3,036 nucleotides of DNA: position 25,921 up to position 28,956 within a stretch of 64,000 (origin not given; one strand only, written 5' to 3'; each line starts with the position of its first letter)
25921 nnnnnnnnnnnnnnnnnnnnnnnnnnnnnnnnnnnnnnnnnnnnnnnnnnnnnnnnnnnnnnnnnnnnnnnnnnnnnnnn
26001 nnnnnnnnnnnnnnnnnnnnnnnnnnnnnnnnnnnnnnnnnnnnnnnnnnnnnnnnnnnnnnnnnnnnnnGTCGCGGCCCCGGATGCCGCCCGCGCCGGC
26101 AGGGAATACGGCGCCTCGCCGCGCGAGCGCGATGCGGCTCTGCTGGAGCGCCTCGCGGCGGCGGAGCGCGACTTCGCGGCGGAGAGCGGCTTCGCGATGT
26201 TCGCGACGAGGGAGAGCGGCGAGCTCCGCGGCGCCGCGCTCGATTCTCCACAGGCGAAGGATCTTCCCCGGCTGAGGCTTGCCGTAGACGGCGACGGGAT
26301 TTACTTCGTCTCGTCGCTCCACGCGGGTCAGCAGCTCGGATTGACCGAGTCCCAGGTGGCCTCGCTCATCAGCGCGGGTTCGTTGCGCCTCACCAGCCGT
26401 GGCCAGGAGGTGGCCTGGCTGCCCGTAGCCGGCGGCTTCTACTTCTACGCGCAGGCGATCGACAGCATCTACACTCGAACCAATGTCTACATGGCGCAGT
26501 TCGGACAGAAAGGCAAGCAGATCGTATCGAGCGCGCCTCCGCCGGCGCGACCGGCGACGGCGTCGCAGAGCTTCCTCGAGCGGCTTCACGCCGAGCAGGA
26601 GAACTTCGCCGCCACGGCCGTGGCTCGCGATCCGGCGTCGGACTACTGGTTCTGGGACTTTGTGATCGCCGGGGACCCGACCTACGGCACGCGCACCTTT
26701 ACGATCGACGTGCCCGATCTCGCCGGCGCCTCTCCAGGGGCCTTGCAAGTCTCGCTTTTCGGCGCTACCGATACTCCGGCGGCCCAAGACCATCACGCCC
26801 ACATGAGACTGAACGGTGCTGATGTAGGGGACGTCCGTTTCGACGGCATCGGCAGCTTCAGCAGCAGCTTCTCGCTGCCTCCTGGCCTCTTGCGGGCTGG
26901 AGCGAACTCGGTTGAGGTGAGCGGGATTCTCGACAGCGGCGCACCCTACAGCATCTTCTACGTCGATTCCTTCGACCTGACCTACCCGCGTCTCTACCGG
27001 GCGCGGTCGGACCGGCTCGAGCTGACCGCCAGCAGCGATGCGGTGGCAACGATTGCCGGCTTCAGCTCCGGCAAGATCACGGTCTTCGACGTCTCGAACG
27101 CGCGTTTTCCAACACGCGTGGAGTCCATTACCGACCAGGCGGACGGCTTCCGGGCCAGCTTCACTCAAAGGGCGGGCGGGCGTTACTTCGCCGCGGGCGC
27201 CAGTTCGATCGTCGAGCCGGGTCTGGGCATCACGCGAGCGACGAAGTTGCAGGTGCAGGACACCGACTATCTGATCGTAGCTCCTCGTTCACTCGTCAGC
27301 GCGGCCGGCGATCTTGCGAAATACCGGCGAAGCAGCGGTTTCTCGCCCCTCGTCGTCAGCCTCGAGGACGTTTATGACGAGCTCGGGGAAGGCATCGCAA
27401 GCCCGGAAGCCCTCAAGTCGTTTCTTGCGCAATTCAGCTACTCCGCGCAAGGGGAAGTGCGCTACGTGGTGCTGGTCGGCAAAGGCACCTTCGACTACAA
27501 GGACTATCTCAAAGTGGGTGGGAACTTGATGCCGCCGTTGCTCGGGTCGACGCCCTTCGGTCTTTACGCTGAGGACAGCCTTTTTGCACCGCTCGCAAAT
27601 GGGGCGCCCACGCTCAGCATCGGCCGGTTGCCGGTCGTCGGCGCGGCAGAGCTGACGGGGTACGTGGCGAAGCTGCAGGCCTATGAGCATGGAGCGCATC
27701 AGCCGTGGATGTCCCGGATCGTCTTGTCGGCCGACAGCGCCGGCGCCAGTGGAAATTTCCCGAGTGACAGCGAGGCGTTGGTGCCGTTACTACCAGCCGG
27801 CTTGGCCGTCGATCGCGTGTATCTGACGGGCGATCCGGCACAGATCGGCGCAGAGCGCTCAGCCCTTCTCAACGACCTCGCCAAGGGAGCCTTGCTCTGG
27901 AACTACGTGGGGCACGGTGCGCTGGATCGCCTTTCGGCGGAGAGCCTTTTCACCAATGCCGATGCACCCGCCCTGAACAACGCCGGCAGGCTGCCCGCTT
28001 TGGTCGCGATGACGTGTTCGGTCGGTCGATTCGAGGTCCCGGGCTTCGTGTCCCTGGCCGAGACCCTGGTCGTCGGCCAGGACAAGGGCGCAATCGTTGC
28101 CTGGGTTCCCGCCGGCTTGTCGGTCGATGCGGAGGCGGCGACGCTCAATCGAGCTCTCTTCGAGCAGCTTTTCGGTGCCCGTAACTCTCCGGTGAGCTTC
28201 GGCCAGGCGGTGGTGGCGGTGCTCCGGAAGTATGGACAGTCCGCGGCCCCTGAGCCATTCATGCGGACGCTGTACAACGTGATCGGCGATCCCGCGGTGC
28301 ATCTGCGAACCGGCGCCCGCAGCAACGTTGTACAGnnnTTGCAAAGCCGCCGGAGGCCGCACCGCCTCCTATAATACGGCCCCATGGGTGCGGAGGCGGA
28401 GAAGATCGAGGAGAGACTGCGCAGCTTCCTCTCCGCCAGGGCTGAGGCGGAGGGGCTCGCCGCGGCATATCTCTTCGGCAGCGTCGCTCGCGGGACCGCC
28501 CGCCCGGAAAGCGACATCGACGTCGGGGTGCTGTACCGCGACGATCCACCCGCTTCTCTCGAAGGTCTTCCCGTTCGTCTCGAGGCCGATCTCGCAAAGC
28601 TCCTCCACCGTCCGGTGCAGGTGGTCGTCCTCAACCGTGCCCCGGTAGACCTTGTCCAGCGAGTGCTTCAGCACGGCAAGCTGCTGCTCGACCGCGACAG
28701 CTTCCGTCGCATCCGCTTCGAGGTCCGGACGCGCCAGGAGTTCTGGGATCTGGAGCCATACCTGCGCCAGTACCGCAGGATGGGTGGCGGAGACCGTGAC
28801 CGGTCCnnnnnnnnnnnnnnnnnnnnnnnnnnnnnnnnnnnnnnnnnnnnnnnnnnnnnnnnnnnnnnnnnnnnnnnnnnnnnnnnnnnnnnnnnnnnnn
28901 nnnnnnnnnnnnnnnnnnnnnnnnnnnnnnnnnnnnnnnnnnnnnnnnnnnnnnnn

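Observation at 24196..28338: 1380-aa secreted protein combining a Gly/Asn-rich repeat region with a C-terminal gingipain-type (C25) cysteine peptidase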

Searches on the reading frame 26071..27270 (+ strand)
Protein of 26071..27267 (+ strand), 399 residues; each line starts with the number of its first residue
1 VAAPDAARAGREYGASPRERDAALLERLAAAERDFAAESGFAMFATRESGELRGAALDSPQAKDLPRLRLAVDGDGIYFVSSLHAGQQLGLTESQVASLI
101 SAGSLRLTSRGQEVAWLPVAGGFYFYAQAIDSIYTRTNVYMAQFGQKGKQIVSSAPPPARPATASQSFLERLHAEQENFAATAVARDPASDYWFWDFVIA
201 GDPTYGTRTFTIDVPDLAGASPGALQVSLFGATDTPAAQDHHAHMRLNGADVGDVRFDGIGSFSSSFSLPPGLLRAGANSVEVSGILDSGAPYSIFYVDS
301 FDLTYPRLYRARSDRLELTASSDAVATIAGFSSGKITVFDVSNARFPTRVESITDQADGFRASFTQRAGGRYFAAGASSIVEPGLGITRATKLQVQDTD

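Call 31: search_protein_families(library=pfam, proteins=[window:26263-27270:+], max_evalue=10)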
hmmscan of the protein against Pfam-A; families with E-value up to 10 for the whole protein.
window:26263-27270:+ (336 aa): 0 families

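Call 72: search_solved_structures(query=window:26071-27267:+, max_evalue=10)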
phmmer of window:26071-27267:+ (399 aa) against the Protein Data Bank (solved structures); distinct sequences matched with E-value up to 10: 3.
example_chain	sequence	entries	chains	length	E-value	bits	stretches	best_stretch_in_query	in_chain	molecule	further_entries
6hiz_CI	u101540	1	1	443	0.83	12.2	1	74-138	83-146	uS9m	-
9hny_CI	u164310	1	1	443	0.83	12.2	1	74-138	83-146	Ribosomal protein S9/S16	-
6hiv_CI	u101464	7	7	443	0.83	12.2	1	74-138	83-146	uS9m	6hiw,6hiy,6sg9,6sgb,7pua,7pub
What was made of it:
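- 26308..27267 (+): 'Mid' region (aa 705-1024): beta-sandwich domains homologous to the N-terminal ~390 residues of PorU. No single-sequence PDB hit on its own (call 72).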

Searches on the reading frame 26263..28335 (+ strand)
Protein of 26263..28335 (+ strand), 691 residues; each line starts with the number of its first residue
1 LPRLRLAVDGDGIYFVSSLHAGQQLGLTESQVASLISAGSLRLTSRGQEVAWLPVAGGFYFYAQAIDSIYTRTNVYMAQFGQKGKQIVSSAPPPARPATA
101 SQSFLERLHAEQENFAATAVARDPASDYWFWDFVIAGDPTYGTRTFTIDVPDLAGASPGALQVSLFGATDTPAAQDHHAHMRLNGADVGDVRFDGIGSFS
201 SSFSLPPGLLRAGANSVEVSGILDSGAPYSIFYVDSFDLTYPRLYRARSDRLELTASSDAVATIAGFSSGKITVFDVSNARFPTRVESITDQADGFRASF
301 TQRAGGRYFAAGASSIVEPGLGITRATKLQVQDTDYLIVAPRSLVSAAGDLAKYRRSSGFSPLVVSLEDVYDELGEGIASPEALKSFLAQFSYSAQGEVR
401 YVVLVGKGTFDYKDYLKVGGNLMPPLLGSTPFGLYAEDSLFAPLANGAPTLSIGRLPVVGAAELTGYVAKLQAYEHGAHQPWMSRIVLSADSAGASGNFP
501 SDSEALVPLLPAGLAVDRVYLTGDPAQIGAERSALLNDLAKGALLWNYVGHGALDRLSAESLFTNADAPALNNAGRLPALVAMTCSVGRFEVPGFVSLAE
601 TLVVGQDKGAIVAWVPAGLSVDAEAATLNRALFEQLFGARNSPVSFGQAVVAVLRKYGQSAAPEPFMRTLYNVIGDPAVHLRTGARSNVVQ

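Call 36: predict_structure(alignment_id=A2)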
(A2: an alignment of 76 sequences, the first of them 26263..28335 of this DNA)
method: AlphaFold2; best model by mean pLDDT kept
length: 691 residues; sequences in the alignment: 76
mean_pLDDT: 94.2   pTM: 0.92
mean pLDDT of the five models: 94.2, 93.5, 93.2, 92.9, 92.6
residues with pLDDT >= 90: 612; 70-90: 60; 50-70: 13; < 50: 6
segments of 3 or more residues with pLDDT < 50: 687-691
pLDDT, mean of each block of 10 residues (from residue 1): 94 98 97 98 97 98 97 97 97 71 95 94 93 97 98 95 97 93 98 96 98 98 93 98 97 95 95 97 95 91 96 97 84 94 98 97 96 94 95 75 97 94 96 95 90 97 97 92 96 94 97 96 95 97 97 95 96 94 94 96 95 96 95 91 92 94 91 97 60 38
secondary structure, 60 per line:
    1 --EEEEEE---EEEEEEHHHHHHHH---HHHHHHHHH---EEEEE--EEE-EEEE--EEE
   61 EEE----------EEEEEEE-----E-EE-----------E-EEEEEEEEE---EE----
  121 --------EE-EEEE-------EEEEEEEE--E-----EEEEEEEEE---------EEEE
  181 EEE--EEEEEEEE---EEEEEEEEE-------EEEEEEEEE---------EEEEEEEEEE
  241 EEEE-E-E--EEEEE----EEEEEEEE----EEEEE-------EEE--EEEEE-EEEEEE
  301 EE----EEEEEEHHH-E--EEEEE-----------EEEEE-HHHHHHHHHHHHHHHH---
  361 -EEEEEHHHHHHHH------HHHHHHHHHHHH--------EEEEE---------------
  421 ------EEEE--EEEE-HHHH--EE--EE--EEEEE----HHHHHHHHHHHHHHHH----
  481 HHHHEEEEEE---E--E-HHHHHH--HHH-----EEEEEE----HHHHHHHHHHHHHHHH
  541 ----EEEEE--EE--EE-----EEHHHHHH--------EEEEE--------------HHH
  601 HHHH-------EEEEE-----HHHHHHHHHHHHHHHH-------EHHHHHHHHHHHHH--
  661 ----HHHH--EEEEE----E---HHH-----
elements in order (helices of 4 or more, strands of 3 or more residues): E3-8 E12-17 H18-25 H29-37 E41-45 E48-50 E52-55 E58-63 E74-80 E103-111 E132-135 E143-150 E159-167 E177-183 E186-193 E197-205 E213-221 E231-244 E251-255 E260-267 E272-276 E284-286 E289-293 E295-302 E307-312 E320-324 E336-340 H342-357 E362-366 H367-374 H381-392 E401-405 E427-430 E433-436 H438-441 E452-456 H461-476 H481-484 E485-490 H499-504 E515-520 H525-540 E545-549 H565-570 E579-583 H598-604 E612-616 H622-637 H646-658 H665-668 E671-675
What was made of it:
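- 26308..27267 (+): AF2 pLDDT 94.2 (call 36).
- On Peptidase family C25 (Pfam PF01364, MEROPS clan CD): AF2 model pLDDT 94.2 (call 36).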

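Call 39: fold_search(model_id=the predicted structure, library=pdb)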
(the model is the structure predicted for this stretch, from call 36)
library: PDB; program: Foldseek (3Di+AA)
matches with E <= 10: 1612; with E <= 0.001: 125
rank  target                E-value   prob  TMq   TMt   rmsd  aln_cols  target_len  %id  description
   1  6za2_B                3.0e-31  1.00  0.55  0.38  10.4       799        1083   13  Crystal structure of dimeric latent PorU from Porphyromonas gingivalis (released 2021-09-29)
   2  6za2_A                2.3e-30  1.00  0.53  0.36  10.4       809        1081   13  Crystal structure of dimeric latent PorU from Porphyromonas gingivalis (released 2021-09-29)
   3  4ief_D                4.2e-17  1.00  0.42  0.68   3.5       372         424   19  Complex of Porphyromonas gingivalis RgpB pro- and mature domains (released 2013-04-10)
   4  4ief_B                6.2e-17  1.00  0.42  0.67   3.6       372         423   19  Complex of Porphyromonas gingivalis RgpB pro- and mature domains (released 2013-04-10)
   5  1cvr                  7.8e-17  1.00  0.42  0.67   4.7       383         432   20  Crystal structure of the Arg specific cysteine proteinase gingipain R (RGPB) (released 2000-03-01)
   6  6i9a_A                1.1e-14  1.00  0.42  0.62   4.2       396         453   15  Porphyromonas gingivalis gingipain K (Kgp) in complex with inhibitor KYT-36 (released 2019-03-13)
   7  4rbm                  6.7e-14  1.00  0.42  0.63   5.0       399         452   14  Porphyromonas gingivalis gingipain K (Kgp) catalytic and immunoglobulin superfamily-like domains (released 2014-10-08)
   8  5kca                  7.4e-10  0.99  0.14  0.12  23.4       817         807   10  Crystal structure of the Cbln1 C1q domain trimer in complex with the amino-terminal domain (ATD) of iGluR Delta-2 (GluD2 (released 2016-07-27)
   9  9hn0_B                1.6e-06  1.00  0.26  0.12  11.2       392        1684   14  Cryo-EM structure of human separase bound to SCC1 (310-550 aa) (released 2025-09-03)
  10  3wnk                  3.7e-06  1.00  0.12  0.12  15.6       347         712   11  Crystal Structure of Bacillus circulans T-3040 cycloisomaltooligosaccharide glucanotransferase (released 2014-02-05)
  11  3wnp_A                4.9e-06  1.00  0.14  0.14  14.4       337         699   11  D308A, F268V, D469Y, A513V, and Y515S quintuple mutant of Bacillus circulans T-3040 cycloisomaltooligosaccharide gluca (released 2014-02-05)
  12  6yg8_E                9.7e-06  1.00  0.15  0.18  19.9       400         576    9  Cryo-EM structure of a BcsB pentamer in the context of an assembled Bcs macrocomplex (released 2021-02-24)
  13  9hma                  1.1e-05  1.00  0.27  0.14  11.3       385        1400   14  Cryo-EM structure of apo human separase (released 2025-09-03)
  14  2xhn_A                1.2e-05  1.00  0.15  0.19  12.7       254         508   12  Rhamnogalacturonan lyase from Aspergillus aculeatus K150A active site mutant (released 2010-09-29)
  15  7nj1_A                1.4e-05  1.00  0.26  0.13  10.7       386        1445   13  CryoEM structure of the human Separase-Securin complex (released 2021-08-04)
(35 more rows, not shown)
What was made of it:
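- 26308..27267 (+): Foldseek PorU E=3e-31 over about 800 columns (call 39).
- On Peptidase family C25 (Pfam PF01364, MEROPS clan CD): Foldseek RgpB/Kgp TMt 0.62-0.68; separase and the CHAT protease also hit (call 39).
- On PorU, T9SS sortase (NCBIfam NF033707): Foldseek E=3e-31 over about 800 columns (call 39).
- Foldseek gives PorU E=3e-31 over about 800 columns (call 39). The structural match to PorU is strong (call 39). It has the C25 fold, with Foldseek TMt 0.62-0.68 to RgpB/Kgp (call 39).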

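Call 47: search_solved_structures(query=A2, max_evalue=0.01, show_alignments=4)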
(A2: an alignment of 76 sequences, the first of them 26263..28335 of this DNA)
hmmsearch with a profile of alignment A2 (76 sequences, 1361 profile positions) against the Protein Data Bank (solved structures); distinct sequences matched with E-value up to 0.01: 5.
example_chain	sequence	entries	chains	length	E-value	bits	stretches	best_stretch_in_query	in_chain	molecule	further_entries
6za2_A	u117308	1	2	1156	8.8e-49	169.3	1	667-1360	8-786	Por secretion system protein porU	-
4ief_B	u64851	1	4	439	2.6e-28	101.5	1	1017-1360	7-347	Gingipain R2 Mature Domain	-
1cvr_A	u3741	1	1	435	2.8e-28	101.4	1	1017-1360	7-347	GINGIPAIN R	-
4tkx_L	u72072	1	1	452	1e-15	59.7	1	1117-1302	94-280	Lys-gingipain W83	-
4rbm_A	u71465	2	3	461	1.1e-15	59.6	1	1117-1302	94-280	Lys-gingipain W83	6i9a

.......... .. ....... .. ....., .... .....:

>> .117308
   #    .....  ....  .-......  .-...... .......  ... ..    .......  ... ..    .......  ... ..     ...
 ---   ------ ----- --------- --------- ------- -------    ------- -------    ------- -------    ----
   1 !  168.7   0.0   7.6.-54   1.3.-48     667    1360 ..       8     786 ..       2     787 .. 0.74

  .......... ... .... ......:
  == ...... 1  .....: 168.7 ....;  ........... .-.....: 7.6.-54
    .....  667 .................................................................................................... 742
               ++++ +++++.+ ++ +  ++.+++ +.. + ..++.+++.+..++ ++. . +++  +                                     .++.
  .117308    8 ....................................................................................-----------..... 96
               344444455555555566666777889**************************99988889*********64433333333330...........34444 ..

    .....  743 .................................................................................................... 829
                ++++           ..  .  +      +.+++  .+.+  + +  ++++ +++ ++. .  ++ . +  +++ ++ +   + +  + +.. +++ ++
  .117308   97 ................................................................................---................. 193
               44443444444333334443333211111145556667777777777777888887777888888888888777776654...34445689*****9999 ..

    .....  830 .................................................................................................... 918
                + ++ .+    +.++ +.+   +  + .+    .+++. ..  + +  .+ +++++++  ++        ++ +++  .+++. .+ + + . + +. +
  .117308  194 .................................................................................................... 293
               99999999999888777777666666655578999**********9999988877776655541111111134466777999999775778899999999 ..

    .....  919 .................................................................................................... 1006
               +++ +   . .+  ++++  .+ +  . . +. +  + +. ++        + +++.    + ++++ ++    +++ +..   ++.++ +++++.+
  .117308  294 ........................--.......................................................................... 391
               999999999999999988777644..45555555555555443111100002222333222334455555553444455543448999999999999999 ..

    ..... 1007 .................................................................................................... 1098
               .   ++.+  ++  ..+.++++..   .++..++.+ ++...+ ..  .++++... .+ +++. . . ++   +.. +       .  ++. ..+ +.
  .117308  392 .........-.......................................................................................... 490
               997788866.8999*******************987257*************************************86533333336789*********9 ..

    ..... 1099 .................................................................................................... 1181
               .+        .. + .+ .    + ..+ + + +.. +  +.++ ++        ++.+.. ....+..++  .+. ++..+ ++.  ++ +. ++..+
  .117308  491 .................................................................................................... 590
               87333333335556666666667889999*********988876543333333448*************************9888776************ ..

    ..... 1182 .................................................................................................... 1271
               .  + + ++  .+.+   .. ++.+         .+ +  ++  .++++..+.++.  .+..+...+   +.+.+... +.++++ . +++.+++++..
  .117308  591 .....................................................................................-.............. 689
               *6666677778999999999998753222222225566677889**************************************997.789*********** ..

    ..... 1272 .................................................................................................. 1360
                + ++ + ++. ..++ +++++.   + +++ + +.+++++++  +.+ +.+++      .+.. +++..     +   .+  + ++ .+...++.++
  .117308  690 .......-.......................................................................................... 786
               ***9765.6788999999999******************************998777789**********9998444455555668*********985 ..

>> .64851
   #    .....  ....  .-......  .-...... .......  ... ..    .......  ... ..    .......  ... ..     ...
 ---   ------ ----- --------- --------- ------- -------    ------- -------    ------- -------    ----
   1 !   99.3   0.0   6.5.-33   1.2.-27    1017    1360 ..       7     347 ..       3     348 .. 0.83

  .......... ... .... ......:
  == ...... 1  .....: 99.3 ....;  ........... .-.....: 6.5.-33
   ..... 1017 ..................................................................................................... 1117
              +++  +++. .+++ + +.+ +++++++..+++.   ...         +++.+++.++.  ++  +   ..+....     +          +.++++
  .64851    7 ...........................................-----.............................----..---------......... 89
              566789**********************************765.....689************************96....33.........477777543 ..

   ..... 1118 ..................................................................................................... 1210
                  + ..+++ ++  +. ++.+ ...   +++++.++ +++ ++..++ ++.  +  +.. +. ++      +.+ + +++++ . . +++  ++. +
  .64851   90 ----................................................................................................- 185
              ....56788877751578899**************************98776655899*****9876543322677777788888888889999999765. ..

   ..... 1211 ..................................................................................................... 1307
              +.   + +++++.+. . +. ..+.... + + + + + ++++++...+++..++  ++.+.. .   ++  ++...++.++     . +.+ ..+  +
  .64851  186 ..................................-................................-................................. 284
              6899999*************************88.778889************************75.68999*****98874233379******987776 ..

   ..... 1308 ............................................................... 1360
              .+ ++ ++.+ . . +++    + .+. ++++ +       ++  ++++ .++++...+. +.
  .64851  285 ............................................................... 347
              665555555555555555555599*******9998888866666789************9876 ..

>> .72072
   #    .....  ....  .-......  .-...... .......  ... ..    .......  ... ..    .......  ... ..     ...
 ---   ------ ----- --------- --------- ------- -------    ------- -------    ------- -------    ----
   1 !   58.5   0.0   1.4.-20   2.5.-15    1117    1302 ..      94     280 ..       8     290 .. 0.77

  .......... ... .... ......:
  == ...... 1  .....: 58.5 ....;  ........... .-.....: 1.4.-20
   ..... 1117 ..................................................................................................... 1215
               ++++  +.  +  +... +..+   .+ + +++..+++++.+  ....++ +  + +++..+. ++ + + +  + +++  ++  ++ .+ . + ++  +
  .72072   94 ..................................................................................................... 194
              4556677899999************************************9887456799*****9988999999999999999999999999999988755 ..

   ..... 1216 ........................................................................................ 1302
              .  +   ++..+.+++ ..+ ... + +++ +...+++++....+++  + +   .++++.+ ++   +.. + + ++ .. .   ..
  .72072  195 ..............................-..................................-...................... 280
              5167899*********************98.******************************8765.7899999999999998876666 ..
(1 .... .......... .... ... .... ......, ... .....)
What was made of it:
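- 26308..27267 (+): Profile against PDB aligns profile 667-1360 to PorU 8-786 at E=8.8e-49 (call 47).
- On Gingipains (RgpA/RgpB/Kgp): The aligned consensus position is weakly conserved and the nearby alignment contains an indel (call 47).
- On PorU, T9SS sortase (NCBIfam NF033707): Profile to PorU residues 8-786, E=8.8e-49 (call 47).
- Closest known: PorU. Same: Homology is collinear from PorU residue ~8 to ~786, which covers the N-terminal beta-sandwich domains and the catalytic domain (calls 39, 47).
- Closest known: Gingipains RgpB and Kgp. Same: Same catalytic fold and dyad positions (RgpB His211/Cys244) (calls 39, 47).
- The profile aligns to PorU residues 8-786 at E=8.8e-49 (call 47). 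The RgpB S1 Asp163 position is not conserved (call 47). The profile hits RgpB at E=2.6e-28 (call 47). The RgpB Asp163 (S1) and Glu152 positions are not conserved in the family consensus (call 47).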

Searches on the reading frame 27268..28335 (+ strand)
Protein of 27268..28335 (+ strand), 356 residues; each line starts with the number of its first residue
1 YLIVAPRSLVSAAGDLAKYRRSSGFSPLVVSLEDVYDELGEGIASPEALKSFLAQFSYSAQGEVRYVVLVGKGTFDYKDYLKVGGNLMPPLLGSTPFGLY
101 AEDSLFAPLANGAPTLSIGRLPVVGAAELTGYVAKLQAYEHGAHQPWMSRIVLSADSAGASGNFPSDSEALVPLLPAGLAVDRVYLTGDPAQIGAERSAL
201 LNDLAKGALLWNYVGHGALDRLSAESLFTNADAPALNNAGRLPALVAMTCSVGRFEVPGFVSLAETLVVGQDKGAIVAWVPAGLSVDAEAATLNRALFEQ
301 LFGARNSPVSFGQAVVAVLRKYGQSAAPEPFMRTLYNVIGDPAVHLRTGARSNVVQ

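Call 71: search_solved_structures(query=window:27268-28335:+, max_evalue=10)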
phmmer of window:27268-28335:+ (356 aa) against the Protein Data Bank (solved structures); distinct sequences matched with E-value up to 10: 2.
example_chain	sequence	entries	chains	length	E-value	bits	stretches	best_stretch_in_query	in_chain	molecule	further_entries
6za2_A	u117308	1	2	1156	1.7e-07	34.2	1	2-347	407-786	Por secretion system protein porU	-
2gqf_A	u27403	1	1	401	1.4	11.5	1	49-108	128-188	Hypothetical protein HI0933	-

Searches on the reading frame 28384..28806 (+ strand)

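Call 11: search_protein_families(library=pfam, proteins=[window:28384-28806:+], max_evalue=0.001)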
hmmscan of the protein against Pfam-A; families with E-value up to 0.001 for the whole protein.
window:28384-28806:+ (141 aa): 2 families
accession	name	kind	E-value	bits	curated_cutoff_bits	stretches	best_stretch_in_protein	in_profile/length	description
PF18765.7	Polbeta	-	1.1e-18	67.6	26.9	1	23-106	11-92/93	Polymerase beta, Nucleotidyltransferase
PF01909.29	NTP_transf_2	-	3.2e-12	47.1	21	1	13-98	5-90/93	Nucleotidyltransferase domain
